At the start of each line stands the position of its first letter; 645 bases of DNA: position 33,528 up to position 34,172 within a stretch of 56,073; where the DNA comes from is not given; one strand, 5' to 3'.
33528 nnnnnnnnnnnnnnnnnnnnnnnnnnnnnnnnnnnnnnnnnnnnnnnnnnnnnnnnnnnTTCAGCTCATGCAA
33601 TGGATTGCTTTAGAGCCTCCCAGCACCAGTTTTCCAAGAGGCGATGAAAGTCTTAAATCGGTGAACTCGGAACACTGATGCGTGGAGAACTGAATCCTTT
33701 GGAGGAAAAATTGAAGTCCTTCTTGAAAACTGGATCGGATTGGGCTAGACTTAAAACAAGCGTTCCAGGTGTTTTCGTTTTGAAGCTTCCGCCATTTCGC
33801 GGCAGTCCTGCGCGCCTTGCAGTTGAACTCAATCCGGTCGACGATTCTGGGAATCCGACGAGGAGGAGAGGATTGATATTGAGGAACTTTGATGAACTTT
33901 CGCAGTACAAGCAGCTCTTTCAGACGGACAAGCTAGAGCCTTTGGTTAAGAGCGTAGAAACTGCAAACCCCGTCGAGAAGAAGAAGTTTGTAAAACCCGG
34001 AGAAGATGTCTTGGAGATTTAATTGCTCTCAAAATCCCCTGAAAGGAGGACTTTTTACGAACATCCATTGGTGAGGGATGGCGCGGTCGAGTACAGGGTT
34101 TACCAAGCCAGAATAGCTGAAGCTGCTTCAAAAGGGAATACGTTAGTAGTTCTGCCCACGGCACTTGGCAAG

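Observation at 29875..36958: NurA(wHTH)-HerA-orf114-Hef-like helicase-FeS protein module lacking Mre11/Rad50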

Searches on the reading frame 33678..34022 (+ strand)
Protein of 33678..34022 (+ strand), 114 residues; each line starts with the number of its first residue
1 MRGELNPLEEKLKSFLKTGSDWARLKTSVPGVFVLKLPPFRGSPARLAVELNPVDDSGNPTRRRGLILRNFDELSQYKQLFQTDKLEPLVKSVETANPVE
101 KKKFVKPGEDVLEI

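Call 3: search_protein_families(library=pfam, proteins=[window:33678-34022:+], max_evalue=0.01)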
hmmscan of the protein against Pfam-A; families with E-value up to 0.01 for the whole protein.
window:33678-34022:+ (114 aa): 0 families

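Call 4: search_protein_families(library=ncbifam, proteins=[window:33678-34022:+], max_evalue=0.01)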
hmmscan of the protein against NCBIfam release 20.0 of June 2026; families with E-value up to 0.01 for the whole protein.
window:33678-34022:+ (114 aa): 0 families

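Call 5: search_protein_families(library=padloc, proteins=[window:33678-34022:+], max_evalue=0.01)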
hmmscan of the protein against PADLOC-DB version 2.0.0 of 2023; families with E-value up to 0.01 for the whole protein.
window:33678-34022:+ (114 aa): 0 families

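Call 32: find_homologous_proteins(query=window:33678-34022:+)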
Query window:33678-34022:+ (114 aa): 366 proteins with E <= 0.001 among 372 candidates; the best 120 are listed.
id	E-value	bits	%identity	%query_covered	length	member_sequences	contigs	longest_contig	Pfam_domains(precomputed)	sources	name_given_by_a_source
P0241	2.7e-67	242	99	100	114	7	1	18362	-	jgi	-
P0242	1.3e-56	207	86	96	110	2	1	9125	-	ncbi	ncbi:MAG: hypothetical protein QXF24_02120 [Thermoproteota archaeon]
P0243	6.3e-51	189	79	94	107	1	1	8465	-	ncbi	ncbi:MAG: hypothetical protein ACUVTL_08660 [Thermoproteota archaeon]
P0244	5.8e-48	180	78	94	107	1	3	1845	-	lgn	-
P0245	8.3e-48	179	77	94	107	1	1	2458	-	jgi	jgi:hypothetical protein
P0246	2.4e-47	177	77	94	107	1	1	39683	-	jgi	-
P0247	3.9e-47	177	75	94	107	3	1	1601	-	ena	-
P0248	2.0e-46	175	74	94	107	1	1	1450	-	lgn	-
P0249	1.2e-45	172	74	94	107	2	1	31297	-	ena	-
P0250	2.6e-45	171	72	94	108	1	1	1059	-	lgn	-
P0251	2.7e-45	171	74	94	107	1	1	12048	-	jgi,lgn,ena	-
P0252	4.7e-45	170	73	94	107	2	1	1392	-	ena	-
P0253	5.3e-45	170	74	94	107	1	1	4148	-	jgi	jgi:hypothetical protein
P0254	7.1e-45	170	72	94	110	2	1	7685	-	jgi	jgi:hypothetical protein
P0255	7.4e-45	170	72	94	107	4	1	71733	-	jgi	-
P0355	9.9e-34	134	58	93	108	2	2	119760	-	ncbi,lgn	ncbi:MAG: hypothetical protein ACREBI_07940 [Nitrosotalea sp.]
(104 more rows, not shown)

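Call 33: find_encoding_contigs(protein=P0355, flank=6000, max_places=1)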
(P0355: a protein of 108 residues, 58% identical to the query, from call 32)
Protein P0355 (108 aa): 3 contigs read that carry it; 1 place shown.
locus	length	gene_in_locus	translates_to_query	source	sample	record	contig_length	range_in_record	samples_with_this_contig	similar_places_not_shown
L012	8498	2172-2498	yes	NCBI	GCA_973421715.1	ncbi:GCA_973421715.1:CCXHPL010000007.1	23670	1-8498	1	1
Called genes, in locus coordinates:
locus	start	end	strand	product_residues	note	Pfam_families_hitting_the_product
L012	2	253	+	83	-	?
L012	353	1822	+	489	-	PF00437:T2SSE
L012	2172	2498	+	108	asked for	-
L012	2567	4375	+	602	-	PF01935:DUF87, PF12846:AAA_10 (faint), PF19044:P-loop_TraG (weak)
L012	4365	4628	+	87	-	-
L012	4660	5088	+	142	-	-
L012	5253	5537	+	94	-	-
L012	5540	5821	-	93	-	-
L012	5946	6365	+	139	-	-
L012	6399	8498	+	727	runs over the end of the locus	-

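Call 37: find_related_loci(query=A2, collection=genome_contigs, flank=8000)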
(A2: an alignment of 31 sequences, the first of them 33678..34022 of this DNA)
Query A2 (114 aa) in genome_contigs; peptide patterns used: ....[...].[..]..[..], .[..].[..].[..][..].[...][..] (x = any residue, [..] = any of these).
97 stretches matched a pattern; 65 encode a relative of the query (tblastn E <= 1e-3); 65 distinct loci.
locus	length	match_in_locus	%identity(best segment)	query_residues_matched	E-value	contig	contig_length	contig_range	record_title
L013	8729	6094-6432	88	2-114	2e-63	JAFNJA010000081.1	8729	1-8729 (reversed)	MAG: Candidatus Brockarchaeota archaeon isolate JZ-2.bins.136 NODE_81_length_8729_cov_0.827133, whole genome shotgun seq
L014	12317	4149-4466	72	9-114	7e-47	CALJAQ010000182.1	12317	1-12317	MAG: uncultured Nitrososphaerales archaeon isolate S1_Bin_METABAT__227_1 genome assembly, contig: c_000001360538, whole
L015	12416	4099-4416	63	9-114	1e-44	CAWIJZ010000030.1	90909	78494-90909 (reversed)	MAG: uncultured Nitrososphaerota archaeon isolate MFD03726.bin.2.137 genome assembly, contig: contig_34902, whole genome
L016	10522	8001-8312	68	9-114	3e-44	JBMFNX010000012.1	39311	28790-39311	MAG: Nitrososphaeria archaeon isolate KM4338-22 NODE_12_length_39311_cov_8.105878, whole genome shotgun sequence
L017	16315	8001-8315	66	8-114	1e-43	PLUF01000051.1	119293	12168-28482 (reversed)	MAG: Candidatus Gagatemarchaeum stordalenia isolate bog_1369 73.20120700_S1D.104_contig_4092, whole genome shotgun seque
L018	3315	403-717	66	9-114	5e-43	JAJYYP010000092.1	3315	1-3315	MAG: archaeon isolate FK4.bin31 NODE_47676_length_3315_cov_17.667817, whole genome shotgun sequence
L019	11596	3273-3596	65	8-114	6e-43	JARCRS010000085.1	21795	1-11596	MAG: archaeon isolate Maxine3 k141_29695, whole genome shotgun sequence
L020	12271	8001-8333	59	5-114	1e-42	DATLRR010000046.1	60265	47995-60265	MAG TPA_asm: Nitrososphaerales archaeon isolate SMAG_U13909 k141_727879, whole genome shotgun sequence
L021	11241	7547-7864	61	9-114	5e-42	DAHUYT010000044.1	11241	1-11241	MAG TPA_asm: Thaumarchaeota archaeon isolate clean277 NODE_44_length_11241_cov_5.635378, whole genome shotgun sequence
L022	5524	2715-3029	65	11-114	3e-41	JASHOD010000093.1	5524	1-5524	MAG: Nitrososphaerales archaeon isolate JOPF014 JOPF_NEAR_contig_1020881, whole genome shotgun sequence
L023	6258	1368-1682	59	9-114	5e-41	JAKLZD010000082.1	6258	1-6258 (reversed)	MAG: Candidatus Methylarchaceae archaeon HK01M k127_8475325, whole genome shotgun sequence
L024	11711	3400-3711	60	9-114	9e-41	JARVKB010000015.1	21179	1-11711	MAG: Nitrososphaeria archaeon isolate DRTY6_bin.138 NODE_5515_length_21179_cov_3.66331, whole genome shotgun sequence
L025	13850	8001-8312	59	9-114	2e-40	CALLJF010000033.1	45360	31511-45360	MAG: uncultured Nitrososphaerales archaeon isolate S1_Bin_METABAT__299_1 genome assembly, contig: c_000002426040, whole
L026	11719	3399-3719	60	9-114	3e-40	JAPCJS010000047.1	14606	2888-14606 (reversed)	MAG: Thaumarchaeota archaeon isolate AcS4-109 k141_2698277_length_14606_cov_16.4808, whole genome shotgun sequence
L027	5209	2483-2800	59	9-114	5e-40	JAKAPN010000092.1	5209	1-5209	MAG: archaeon isolate YF1.bin6 NODE_22512_length_5209_cov_2.871311, whole genome shotgun sequence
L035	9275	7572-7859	63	8-103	4e-38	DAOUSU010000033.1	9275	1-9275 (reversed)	MAG TPA_asm: Hadesarchaea archaeon isolate CSMAG_554 CSMAG_554_k127_663365_length_9275_cov_11.0000, whole genome shotgun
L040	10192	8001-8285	63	9-103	3e-37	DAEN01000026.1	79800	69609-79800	MAG TPA_asm: Thaumarchaeota archaeon UBA141 UBA141_contig_4383, whole genome shotgun sequence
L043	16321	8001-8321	60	9-114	4e-37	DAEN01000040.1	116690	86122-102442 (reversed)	MAG TPA_asm: Thaumarchaeota archaeon UBA141 UBA141_contig_4013, whole genome shotgun sequence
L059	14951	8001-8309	56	9-114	3e-34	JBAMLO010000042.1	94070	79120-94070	MAG: Nitrososphaera sp. isolate MAG7 ExploCarb_3808S_S2_48_length_94070_cov_8, whole genome shotgun sequence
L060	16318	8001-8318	55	8-114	9e-34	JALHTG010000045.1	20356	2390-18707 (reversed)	MAG: Candidatus Bathyarchaeota archaeon isolate PFL18 seq_1750285, whole genome shotgun sequence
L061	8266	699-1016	52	8-114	2e-33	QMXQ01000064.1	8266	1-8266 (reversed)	MAG: Candidatus Bathyarchaeota archaeon isolate B46_G15 B46_Guay15_scaffold_02788, whole genome shotgun sequence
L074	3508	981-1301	40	9-114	3e-25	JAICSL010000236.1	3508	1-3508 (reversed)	MAG: Nitrososphaeraceae archaeon isolate GZL_HYHR_2_bin.52 k141_130247_length_3508_cov_7.0062, whole genome shotgun sequ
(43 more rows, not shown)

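Call 52: search_protein_families(library=pfam, proteins=[L040:7995-9869:+, L059:8482-10398:+, L022:3114-4034:+, L061:1089-2177:+, L074:1659-2732:+, L060:8620-9648:+, L060:9645-11612:+, L012:2567-4375:+, L035:8069-9274:+, L043:8695-10368:-], max_evalue=0.0001)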
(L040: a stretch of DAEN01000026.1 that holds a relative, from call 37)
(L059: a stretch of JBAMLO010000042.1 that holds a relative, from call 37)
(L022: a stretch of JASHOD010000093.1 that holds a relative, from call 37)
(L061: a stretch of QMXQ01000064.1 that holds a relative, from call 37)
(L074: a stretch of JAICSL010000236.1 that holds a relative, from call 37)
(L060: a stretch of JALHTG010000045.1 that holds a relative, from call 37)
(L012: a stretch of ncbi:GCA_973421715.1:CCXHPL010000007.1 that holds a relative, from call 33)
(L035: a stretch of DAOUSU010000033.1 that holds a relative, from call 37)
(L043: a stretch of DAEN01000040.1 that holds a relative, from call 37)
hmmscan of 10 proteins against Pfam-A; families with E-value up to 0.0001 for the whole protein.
L040:7995-9869:+ (624 aa): 3 families
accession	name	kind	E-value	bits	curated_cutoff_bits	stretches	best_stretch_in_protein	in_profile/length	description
PF01028.25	Topoisom_I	-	5.6e-70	235.7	23.7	1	319-547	1-226/228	Eukaryotic DNA topoisomerase I, catalytic core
PF02919.20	Topoisom_I_N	-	1.2e-55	188.8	25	1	108-315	1-212/213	Eukaryotic DNA topoisomerase I, DNA binding fragment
PF14370.11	Topo_C_assoc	-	8.1e-18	64.5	25.1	1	554-620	2-68/70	C-terminal topoisomerase domain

L059:8482-10398:+ (638 aa): 3 families
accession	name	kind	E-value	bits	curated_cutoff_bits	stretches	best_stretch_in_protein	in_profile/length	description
PF16317.11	Glyco_hydro_99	-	1.8e-38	133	33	1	179-455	5-307/341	Glycosyl hydrolase family 99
PF03659.20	Glyco_hydro_71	-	7.5e-13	48.5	34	1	226-493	13-276/375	Glycosyl hydrolase family 71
PF14307.12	Glyco_tran_WbsX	-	2.5e-12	47.4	25.1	1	380-465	257-349/350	Glycosyltransferase WbsX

L022:3114-4034:+ (306 aa): 6 families
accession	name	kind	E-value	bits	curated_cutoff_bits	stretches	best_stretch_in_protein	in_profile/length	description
PF08241.18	Methyltransf_11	-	3.2e-14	53.8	21.2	1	56-155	1-89/95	Methyltransferase domain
PF13649.12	Methyltransf_25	-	3.1e-13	50.7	27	1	56-155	2-95/97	Methyltransferase domain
PF13847.12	Methyltransf_31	-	2.6e-12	47.1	27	1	54-157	6-105/145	Methyltransferase domain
PF01209.24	Ubie_methyltran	-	5.5e-12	46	20.1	1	49-160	45-149/233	ubiE/COQ5 methyltransferase family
PF08242.18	Methyltransf_12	-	6.5e-10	40.1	30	1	56-155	1-94/98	Methyltransferase domain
PF13489.12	Methyltransf_23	-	1.5e-05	25.2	27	1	36-156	7-111/164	Methyltransferase domain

L061:1089-2177:+ (362 aa): 2 families
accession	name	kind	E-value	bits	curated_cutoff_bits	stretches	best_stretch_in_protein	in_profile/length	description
PF05343.19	Peptidase_M42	-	8e-85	284.9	23.2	1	48-344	1-291/292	M42 glutamyl aminopeptidase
PF01546.33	Peptidase_M20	-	1.1e-11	45.5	24.6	1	180-351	33-205/206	Peptidase family M20/M25/M40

L074:1659-2732:+ (357 aa): 1 family
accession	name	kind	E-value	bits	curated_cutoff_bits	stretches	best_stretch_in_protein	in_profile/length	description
PF01916.23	DS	-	1.1e-79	268.2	27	1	25-323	1-287/288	Deoxyhypusine synthase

L060:8620-9648:+ (342 aa): 2 families
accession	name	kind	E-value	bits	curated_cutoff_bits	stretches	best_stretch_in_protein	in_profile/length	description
PF00149.33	Metallophos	-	2.7e-11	44.7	21.5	1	9-174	15-190/191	Calcineurin-like phosphoesterase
PF12850.12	Metallophos_2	-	4.7e-08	33.6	27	1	10-213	14-153/154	Calcineurin-like phosphoesterase superfamily domain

L060:9645-11612:+ (655 aa): 3 families
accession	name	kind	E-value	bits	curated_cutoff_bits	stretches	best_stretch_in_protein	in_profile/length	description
PF02463.25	SMC_N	-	2.5e-08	34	40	1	3-62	2-62/220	RecF/RecN/SMC N terminal domain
PF13476.12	AAA_23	-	6.9e-08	33.8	27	1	6-232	2-198/201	AAA domain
PF13175.12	AAA_15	-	1.4e-06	28.7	32.1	1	1-401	1-266/374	AAA ATPase domain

L012:2567-4375:+ (602 aa): 3 families
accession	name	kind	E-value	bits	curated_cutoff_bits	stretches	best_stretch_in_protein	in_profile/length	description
PF19044.6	P-loop_TraG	-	1.3e-10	41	25.8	1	471-568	249-349/413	TraG P-loop domain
PF01935.23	DUF87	-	5e-10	40.3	23.2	1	296-351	23-69/220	Helicase HerA, central domain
PF12846.13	AAA_10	-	1.3e-09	38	27.5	0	455-555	223-320/362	AAA-like domain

L035:8069-9274:+ (402 aa): 2 families
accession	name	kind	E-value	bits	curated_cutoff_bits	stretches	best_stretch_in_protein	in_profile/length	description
PF06733.21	DEAD_2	-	4.3e-19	69.3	21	1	58-218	2-168/172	DEAD_2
PF06777.17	HBB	-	8.7e-08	32.5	30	1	226-400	2-173/190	Helical and beta-bridge domain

L043:8695-10368:- (557 aa): 3 families
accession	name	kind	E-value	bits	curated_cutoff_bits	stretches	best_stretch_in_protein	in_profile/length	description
PF02775.26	TPP_enzyme_C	-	5.4e-29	101.4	21.9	1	403-536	15-150/151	Thiamine pyrophosphate enzyme, C-terminal TPP binding domain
PF02776.23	TPP_enzyme_N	-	1e-25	90.3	26.8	1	5-116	2-113/119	Thiamine pyrophosphate enzyme, N-terminal TPP binding domain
PF00205.28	TPP_enzyme_M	-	8.7e-22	77.7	30.4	1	196-327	2-137/137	Thiamine pyrophosphate enzyme, central domain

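Call 53: predict_structure(alignment_id=A2)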
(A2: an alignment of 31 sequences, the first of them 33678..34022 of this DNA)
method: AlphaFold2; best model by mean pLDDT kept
length: 114 residues; sequences in the alignment: 31
mean_pLDDT: 80.9   pTM: 0.72
mean pLDDT of the five models: 80.9, 79.2, 79.0, 77.1, 75.8
residues with pLDDT >= 90: 40; 70-90: 49; 50-70: 21; < 50: 4
segments of 3 or more residues with pLDDT < 50: 1-4
pLDDT, mean of each block of 10 residues (from residue 1): 67 95 91 92 89 80 82 74 79 88 60 61
secondary structure, 60 per line:
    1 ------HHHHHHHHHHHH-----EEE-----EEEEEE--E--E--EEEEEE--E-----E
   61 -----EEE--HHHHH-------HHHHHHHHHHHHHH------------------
elements in order: H7-18 E24-26 E32-37 E46-51 E66-68 H71-75 H83-96

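Call 56: search_protein_families(library=pfam, proteins=[window:33678-34022:+], max_evalue=10)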
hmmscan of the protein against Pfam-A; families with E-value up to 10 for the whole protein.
window:33678-34022:+ (114 aa): 0 families

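Call 58: search_solved_structures(query=A2, max_evalue=10)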
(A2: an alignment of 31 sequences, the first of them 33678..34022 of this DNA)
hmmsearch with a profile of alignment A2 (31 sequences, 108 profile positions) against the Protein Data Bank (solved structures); distinct sequences matched with E-value up to 10: 4.
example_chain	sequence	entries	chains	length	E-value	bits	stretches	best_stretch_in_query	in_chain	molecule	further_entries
2f4m_B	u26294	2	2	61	0.56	13.4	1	62-107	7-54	UV excision repair protein RAD23 homolog B | XP-C repair complementing complex 58 kDa protein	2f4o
9vff_A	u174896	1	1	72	0.64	13.2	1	62-107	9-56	UV excision repair protein RAD23 homolog B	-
9vfe_A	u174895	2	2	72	0.85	12.8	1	62-107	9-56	UV excision repair protein RAD23 homolog B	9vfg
1pve_A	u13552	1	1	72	0.87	12.8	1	62-107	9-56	UV excision repair protein RAD23 homolog B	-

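Call 59: fold_search(model_id=the predicted structure, library=pdb)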
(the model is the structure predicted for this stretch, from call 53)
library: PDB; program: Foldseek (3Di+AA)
matches with E <= 10: 503; with E <= 0.001: 0
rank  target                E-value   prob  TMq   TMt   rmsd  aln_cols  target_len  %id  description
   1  4blr_A                1.6e-01  0.35  0.28  0.13   8.6        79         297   16  P4 PROTEIN FROM BACTERIOPHAGE PHI12 IN COMPLEX WITH UTP (released 2013-08-21)
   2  4blr_C                2.4e-01  0.41  0.30  0.15   6.8        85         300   14  P4 PROTEIN FROM BACTERIOPHAGE PHI12 IN COMPLEX WITH UTP (released 2013-08-21)
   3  4bhm_D                2.4e-01  0.20  0.22  0.29   9.1        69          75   12  The crystal structure of MoSub1-DNA complex reveals a novel DNA binding mode (released 2014-04-23)
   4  4blt_C                3.7e-01  0.33  0.30  0.15   7.9        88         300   12  P4 PROTEIN FROM BACTERIOPHAGE PHI12 S292A MUTANT IN COMPLEX WITH AMPcPP (released 2013-08-21)
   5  4blt_B                3.9e-01  0.33  0.30  0.15   6.8        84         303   14  P4 PROTEIN FROM BACTERIOPHAGE PHI12 S292A MUTANT IN COMPLEX WITH AMPcPP (released 2013-08-21)
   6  2vht_A                4.7e-01  0.23  0.28  0.13   8.1        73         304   15  P4 PROTEIN FROM BACTERIOPHAGE PHI12 R279A mutant in complex with ATP (released 2007-12-04)
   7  5hkq_A                5.4e-01  0.06  0.17  0.14  16.1        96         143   16  Crystal structure of CDI complex from Escherichia coli STEC_O31 (released 2017-01-18)
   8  4blt_A                5.7e-01  0.25  0.30  0.14   7.7        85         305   13  P4 PROTEIN FROM BACTERIOPHAGE PHI12 S292A MUTANT IN COMPLEX WITH AMPcPP (released 2013-08-21)
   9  2dm0_MODEL_1_A        6.9e-01  0.25  0.33  0.30  10.0        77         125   17  Solution structure of the SH2 domain of human Tyrosine-protein kinase TXK (released 2006-10-20)
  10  2ekx_MODEL_1_A        8.4e-01  0.23  0.33  0.34  10.5        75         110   12  Solution structure of the human BMX SH2 domain (released 2007-10-02)
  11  8w5t_B                8.4e-01  0.05  0.18  0.17  14.4        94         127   15  Cryo-EM structure of Qb-Ab57 (released 2025-02-26)
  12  8xgm_D                8.4e-01  0.05  0.19  0.18  15.4       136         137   15  Cryo-EM structure of human GPR1 bound to chemerin (released 2024-08-21)
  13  6ao1_C                8.9e-01  0.13  0.28  0.12   9.7        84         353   19  Crystal structure of a beta-lactamase from Burkholderia phymatum (released 2017-08-23)
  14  7zyg_A                9.5e-01  0.05  0.19  0.06  23.2       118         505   13  CryoEM structure of Ku heterodimer bound to DNA, PAXX and XLF (released 2023-06-07)
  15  2vhq_A                1.0e+00  0.14  0.28  0.13   7.8        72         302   15  P4 PROTEIN FROM BACTERIOPHAGE PHI12 S252A mutant in complex with ATP AND MG (released 2007-12-04)
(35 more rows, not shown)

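Call 65: search_solved_structures(query=L060:8620-9648:+, max_evalue=0.001)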
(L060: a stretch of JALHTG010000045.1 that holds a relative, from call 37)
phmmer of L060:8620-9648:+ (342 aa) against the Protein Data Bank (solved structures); distinct sequences matched with E-value up to 0.001: 2.
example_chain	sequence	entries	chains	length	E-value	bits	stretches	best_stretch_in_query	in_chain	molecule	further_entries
4o24_A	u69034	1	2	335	0.00018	24.2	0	11-230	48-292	Exonuclease, putative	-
2q8u_A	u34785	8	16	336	0.00019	24.2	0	11-230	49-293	Exonuclease, putative | Nuclease SbcCD subunit D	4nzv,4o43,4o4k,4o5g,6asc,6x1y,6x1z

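Call 66: search_solved_structures(query=L060:9645-11612:+, max_evalue=0.001)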
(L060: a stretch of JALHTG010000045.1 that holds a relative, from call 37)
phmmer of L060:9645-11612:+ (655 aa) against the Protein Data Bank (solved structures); distinct sequences matched with E-value up to 0.001: 9.
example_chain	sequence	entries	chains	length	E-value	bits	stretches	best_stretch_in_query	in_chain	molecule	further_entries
4nck_A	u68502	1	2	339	3.3e-07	32.7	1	519-639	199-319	DNA double-strand break repair Rad50 ATPase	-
3qkt_A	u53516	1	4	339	5e-07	32.1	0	519-639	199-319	DNA double-strand break repair rad50 ATPase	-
4nch_A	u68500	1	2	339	7.3e-07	31.5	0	519-639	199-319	DNA double-strand break repair Rad50 ATPase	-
3qku_A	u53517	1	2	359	8.3e-07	31.3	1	507-639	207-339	DNA double-strand break repair rad50 ATPase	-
4nci_A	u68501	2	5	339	2.6e-06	29.7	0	519-639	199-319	DNA double-strand break repair Rad50 ATPase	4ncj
3qkr_B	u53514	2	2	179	0.00011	24.3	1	495-639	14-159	DNA double-strand break repair rad50 ATPase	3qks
1ii8_B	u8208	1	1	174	0.00011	24.3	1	495-639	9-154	Rad50 ABC-ATPase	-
1f2t_B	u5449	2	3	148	0.00023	23.3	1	526-639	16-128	RAD50 ABC-ATPASE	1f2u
3qf7_A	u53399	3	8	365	0.00077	21.5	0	2-80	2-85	Rad50 | Probable DNA double-strand break repair Rad50 ATPase,Probable DNA double-strand break repa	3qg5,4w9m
